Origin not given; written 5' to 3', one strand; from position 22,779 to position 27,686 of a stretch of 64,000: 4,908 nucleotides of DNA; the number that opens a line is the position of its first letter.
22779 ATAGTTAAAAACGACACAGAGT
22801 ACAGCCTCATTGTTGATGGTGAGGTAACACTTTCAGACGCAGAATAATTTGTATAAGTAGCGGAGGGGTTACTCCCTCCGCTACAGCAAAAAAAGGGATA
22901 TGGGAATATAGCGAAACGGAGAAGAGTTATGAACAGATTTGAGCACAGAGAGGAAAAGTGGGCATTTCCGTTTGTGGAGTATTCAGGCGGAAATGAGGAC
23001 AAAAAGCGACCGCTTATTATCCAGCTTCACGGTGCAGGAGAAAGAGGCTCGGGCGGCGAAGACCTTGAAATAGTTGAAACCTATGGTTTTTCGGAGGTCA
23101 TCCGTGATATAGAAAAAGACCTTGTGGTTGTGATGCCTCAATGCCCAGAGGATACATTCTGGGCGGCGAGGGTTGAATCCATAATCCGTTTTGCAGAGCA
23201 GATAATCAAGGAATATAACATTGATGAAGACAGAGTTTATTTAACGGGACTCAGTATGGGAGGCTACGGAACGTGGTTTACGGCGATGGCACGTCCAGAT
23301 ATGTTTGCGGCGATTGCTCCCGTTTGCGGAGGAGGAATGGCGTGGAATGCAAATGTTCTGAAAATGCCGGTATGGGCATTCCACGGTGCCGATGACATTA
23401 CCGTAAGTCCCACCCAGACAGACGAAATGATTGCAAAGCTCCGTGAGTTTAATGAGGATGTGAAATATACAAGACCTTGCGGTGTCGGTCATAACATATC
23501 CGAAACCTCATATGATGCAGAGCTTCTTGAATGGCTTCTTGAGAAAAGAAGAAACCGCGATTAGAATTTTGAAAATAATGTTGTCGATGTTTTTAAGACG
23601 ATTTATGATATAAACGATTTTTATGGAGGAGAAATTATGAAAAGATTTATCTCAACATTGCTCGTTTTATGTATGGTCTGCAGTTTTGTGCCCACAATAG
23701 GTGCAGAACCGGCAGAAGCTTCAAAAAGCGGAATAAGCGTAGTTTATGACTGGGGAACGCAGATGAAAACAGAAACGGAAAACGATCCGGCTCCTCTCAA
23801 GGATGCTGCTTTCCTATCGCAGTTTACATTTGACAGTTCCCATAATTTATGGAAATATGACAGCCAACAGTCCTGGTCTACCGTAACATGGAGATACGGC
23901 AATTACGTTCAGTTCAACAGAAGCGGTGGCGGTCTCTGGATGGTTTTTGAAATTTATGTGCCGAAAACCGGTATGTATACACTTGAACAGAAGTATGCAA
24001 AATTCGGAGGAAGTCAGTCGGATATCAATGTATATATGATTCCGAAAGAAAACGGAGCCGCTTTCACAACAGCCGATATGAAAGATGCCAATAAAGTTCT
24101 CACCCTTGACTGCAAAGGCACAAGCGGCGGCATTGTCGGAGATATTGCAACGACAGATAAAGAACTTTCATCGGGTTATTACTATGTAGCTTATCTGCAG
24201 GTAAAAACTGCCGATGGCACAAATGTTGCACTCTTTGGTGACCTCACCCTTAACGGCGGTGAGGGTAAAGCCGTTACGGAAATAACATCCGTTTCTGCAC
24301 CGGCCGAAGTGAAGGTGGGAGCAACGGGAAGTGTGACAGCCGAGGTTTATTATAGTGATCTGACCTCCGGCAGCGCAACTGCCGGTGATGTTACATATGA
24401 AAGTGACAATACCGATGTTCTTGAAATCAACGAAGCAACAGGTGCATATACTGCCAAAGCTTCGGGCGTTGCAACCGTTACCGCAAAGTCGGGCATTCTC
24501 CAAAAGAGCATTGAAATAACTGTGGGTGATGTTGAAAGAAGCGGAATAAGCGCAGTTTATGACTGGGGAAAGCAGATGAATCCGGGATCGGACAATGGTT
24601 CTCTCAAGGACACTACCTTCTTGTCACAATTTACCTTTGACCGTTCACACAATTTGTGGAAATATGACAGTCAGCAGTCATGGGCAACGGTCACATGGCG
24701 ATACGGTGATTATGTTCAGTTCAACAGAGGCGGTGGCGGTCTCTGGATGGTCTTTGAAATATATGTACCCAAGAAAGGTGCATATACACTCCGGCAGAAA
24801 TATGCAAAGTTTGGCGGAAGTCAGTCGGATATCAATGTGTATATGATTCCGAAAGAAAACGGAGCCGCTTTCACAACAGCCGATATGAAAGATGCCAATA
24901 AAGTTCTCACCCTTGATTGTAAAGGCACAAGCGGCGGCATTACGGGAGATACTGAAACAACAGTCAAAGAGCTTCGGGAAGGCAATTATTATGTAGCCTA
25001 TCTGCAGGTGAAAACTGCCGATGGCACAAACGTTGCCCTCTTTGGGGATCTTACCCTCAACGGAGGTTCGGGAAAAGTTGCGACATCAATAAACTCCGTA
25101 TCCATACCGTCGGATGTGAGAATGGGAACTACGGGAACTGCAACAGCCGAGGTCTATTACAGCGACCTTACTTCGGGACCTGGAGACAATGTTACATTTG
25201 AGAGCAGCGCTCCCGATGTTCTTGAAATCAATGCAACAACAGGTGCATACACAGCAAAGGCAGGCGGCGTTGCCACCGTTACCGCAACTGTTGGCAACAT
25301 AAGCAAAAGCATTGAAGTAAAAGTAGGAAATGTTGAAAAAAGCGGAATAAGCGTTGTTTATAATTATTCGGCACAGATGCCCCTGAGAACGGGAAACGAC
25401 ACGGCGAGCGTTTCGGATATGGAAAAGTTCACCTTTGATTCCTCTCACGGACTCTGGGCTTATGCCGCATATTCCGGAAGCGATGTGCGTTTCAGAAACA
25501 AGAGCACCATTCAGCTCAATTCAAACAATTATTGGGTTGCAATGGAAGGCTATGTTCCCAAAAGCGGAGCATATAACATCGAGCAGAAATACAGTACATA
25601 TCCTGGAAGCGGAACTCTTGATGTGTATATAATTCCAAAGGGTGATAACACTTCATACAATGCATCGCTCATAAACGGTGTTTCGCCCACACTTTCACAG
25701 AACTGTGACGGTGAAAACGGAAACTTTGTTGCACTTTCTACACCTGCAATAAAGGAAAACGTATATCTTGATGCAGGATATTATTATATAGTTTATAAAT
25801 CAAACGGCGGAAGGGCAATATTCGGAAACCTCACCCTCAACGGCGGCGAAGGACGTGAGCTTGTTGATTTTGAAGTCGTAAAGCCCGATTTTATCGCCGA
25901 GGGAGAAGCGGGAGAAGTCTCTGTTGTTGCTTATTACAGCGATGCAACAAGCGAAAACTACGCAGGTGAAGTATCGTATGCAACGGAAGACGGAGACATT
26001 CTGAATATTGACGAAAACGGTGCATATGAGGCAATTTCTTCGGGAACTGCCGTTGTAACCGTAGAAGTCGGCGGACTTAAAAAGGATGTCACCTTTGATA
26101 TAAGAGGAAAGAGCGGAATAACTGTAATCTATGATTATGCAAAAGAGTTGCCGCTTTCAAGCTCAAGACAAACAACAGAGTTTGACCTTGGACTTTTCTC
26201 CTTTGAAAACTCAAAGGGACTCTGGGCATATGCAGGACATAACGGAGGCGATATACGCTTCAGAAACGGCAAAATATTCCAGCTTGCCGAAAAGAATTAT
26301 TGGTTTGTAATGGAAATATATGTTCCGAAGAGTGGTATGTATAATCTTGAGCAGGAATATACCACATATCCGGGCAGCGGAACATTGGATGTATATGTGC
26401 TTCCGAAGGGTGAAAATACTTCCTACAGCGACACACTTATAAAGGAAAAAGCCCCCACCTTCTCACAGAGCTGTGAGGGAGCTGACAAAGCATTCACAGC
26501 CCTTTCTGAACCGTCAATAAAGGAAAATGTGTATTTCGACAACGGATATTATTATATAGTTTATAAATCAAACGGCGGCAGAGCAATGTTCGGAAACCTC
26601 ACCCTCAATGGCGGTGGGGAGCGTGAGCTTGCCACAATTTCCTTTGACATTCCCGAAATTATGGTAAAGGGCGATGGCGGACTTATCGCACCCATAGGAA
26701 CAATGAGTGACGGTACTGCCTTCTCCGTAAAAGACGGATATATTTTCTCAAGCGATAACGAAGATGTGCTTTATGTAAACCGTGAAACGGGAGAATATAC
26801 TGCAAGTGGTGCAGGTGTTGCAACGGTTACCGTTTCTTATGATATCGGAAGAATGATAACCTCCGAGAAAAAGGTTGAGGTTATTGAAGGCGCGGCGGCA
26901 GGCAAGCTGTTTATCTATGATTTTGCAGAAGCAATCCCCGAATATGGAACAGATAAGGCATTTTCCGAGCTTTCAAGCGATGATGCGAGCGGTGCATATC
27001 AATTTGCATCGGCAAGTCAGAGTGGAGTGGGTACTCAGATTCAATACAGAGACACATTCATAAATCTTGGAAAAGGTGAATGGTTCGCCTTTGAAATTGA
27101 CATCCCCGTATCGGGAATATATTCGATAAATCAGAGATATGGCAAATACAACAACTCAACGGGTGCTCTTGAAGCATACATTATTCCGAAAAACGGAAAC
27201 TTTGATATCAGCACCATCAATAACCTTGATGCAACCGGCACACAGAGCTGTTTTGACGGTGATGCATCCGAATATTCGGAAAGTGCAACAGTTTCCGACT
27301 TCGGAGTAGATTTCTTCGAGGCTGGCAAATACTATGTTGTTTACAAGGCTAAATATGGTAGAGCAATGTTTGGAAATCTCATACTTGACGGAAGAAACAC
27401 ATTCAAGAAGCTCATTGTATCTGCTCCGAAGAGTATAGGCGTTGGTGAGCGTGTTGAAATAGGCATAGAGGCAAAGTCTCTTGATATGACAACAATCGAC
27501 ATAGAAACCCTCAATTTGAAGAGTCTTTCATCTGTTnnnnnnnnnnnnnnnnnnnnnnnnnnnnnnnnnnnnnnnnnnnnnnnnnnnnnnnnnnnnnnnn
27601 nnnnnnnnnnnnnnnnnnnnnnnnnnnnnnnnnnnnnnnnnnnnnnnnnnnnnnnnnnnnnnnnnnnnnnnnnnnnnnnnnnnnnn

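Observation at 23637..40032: Apparent 16-kb operon couples surface lyase C to six cytoplasmic enzymes of an unusual, amide-hydrolase-rich mix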

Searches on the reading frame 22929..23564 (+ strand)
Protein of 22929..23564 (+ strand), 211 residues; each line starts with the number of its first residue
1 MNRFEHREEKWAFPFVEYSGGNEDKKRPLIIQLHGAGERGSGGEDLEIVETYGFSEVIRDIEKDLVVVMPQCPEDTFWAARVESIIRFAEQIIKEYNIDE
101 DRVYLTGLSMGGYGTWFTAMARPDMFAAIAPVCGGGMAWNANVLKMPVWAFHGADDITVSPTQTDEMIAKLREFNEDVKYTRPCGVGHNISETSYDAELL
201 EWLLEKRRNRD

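Call 5: search_protein_families(library=pfam, proteins=[window:22929-23564:+], max_evalue=0.01)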
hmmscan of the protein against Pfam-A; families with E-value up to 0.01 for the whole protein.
window:22929-23564:+ (211 aa): 9 families
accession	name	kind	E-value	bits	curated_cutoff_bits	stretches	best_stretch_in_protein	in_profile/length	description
PF00326.27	Peptidase_S9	-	9e-11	42.1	22.6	1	82-134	45-97/213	Prolyl oligopeptidase family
PF20434.5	BD-FAE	-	2.5e-05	24.3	26.8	1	23-120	9-108/215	BD-FAE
PF12146.15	Hydrolase_4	-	3.8e-05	23.5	27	0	140-175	186-221/239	Serine aminopeptidase, S33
PF02230.22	Abhydrolase_2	-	0.00011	22.6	23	0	83-194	88-205/217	Phospholipase/Carboxylesterase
PF01738.24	DLH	-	0.00023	21.3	21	1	82-190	77-188/217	Dienelactone hydrolase family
PF00756.26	Esterase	-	0.00053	20.3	22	1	94-130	108-144/251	Putative esterase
PF10503.15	Esterase_PHB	-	0.002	17.8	23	1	82-130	78-126/219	Esterase PHB depolymerase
PF12740.14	PETase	-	0.0047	16.8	28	1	97-161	121-183/263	PET hydrolase-like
PF00561.26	Abhydrolase_1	-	0.0079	16.3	25.8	0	81-134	51-102/245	alpha/beta hydrolase fold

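Call 95: search_protein_families(library=ncbifam, proteins=[window:22929-23564:+], max_evalue=0.00001)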
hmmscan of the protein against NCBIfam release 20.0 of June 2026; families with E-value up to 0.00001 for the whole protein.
window:22929-23564:+ (211 aa): 3 families
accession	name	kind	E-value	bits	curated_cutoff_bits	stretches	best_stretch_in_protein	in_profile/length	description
NF050058.1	e_dPHAscl_type1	hypoth_equivalog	2.9e-19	69.6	150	1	25-135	20-138/276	extracellular catalytic domain type 1 short-chain-length polyhydroxyalkanoate depolymerase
TIGR01840.1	esterase_phb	subfamily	2.2e-15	56.7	107.85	1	24-142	10-136/213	PHB depolymerase family esterase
NF050057.1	e_dPHAmcl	equivalog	9.4e-06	25.1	270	0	97-203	134-248/252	extracellular medium-chain-length polyhydroxyalkanoate depolymerase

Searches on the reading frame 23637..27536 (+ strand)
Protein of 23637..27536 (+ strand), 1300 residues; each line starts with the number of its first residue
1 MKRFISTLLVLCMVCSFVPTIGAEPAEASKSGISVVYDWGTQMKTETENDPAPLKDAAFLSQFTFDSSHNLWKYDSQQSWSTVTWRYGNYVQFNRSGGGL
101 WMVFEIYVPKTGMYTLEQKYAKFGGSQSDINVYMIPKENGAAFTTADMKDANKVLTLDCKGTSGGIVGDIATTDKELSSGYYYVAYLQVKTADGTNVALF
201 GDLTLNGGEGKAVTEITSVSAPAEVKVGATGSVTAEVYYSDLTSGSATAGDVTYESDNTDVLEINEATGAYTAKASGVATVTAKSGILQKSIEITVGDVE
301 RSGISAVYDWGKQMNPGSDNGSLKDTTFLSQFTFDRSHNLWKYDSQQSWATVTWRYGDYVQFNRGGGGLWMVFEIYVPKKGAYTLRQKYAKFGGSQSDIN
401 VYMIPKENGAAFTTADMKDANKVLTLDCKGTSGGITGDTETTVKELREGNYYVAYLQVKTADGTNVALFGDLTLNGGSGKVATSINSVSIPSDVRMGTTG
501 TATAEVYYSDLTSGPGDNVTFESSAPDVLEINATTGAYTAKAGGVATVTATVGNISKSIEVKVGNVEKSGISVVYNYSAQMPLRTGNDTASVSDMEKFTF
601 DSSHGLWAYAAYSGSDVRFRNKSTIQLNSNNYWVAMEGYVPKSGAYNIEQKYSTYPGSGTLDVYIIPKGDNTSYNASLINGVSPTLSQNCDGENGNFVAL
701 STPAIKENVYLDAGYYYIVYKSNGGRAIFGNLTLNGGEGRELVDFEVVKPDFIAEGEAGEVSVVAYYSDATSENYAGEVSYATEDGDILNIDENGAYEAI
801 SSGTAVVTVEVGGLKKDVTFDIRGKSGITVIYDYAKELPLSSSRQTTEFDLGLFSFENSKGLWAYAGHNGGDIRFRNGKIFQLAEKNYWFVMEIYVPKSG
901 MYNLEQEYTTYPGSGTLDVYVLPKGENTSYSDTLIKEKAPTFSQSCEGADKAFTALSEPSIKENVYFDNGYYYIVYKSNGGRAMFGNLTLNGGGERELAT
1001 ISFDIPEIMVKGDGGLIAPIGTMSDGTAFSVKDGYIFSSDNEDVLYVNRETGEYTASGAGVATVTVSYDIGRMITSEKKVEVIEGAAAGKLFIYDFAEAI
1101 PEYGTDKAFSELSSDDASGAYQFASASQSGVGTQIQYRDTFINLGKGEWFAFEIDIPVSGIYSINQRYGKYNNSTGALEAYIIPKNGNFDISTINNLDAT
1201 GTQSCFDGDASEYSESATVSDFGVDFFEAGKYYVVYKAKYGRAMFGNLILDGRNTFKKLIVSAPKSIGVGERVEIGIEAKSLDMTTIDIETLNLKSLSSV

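Call 44: search_solved_structures(query=window:23637-27536:+, max_evalue=1)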
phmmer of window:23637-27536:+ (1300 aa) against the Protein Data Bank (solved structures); distinct sequences matched with E-value up to 1: 2.
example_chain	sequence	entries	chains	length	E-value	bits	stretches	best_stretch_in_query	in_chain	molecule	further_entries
8s83_A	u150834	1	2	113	0.084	13.7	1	245-285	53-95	S-layer protein sap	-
2mh4_A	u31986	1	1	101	0.39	11.5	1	234-295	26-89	LigB-like protein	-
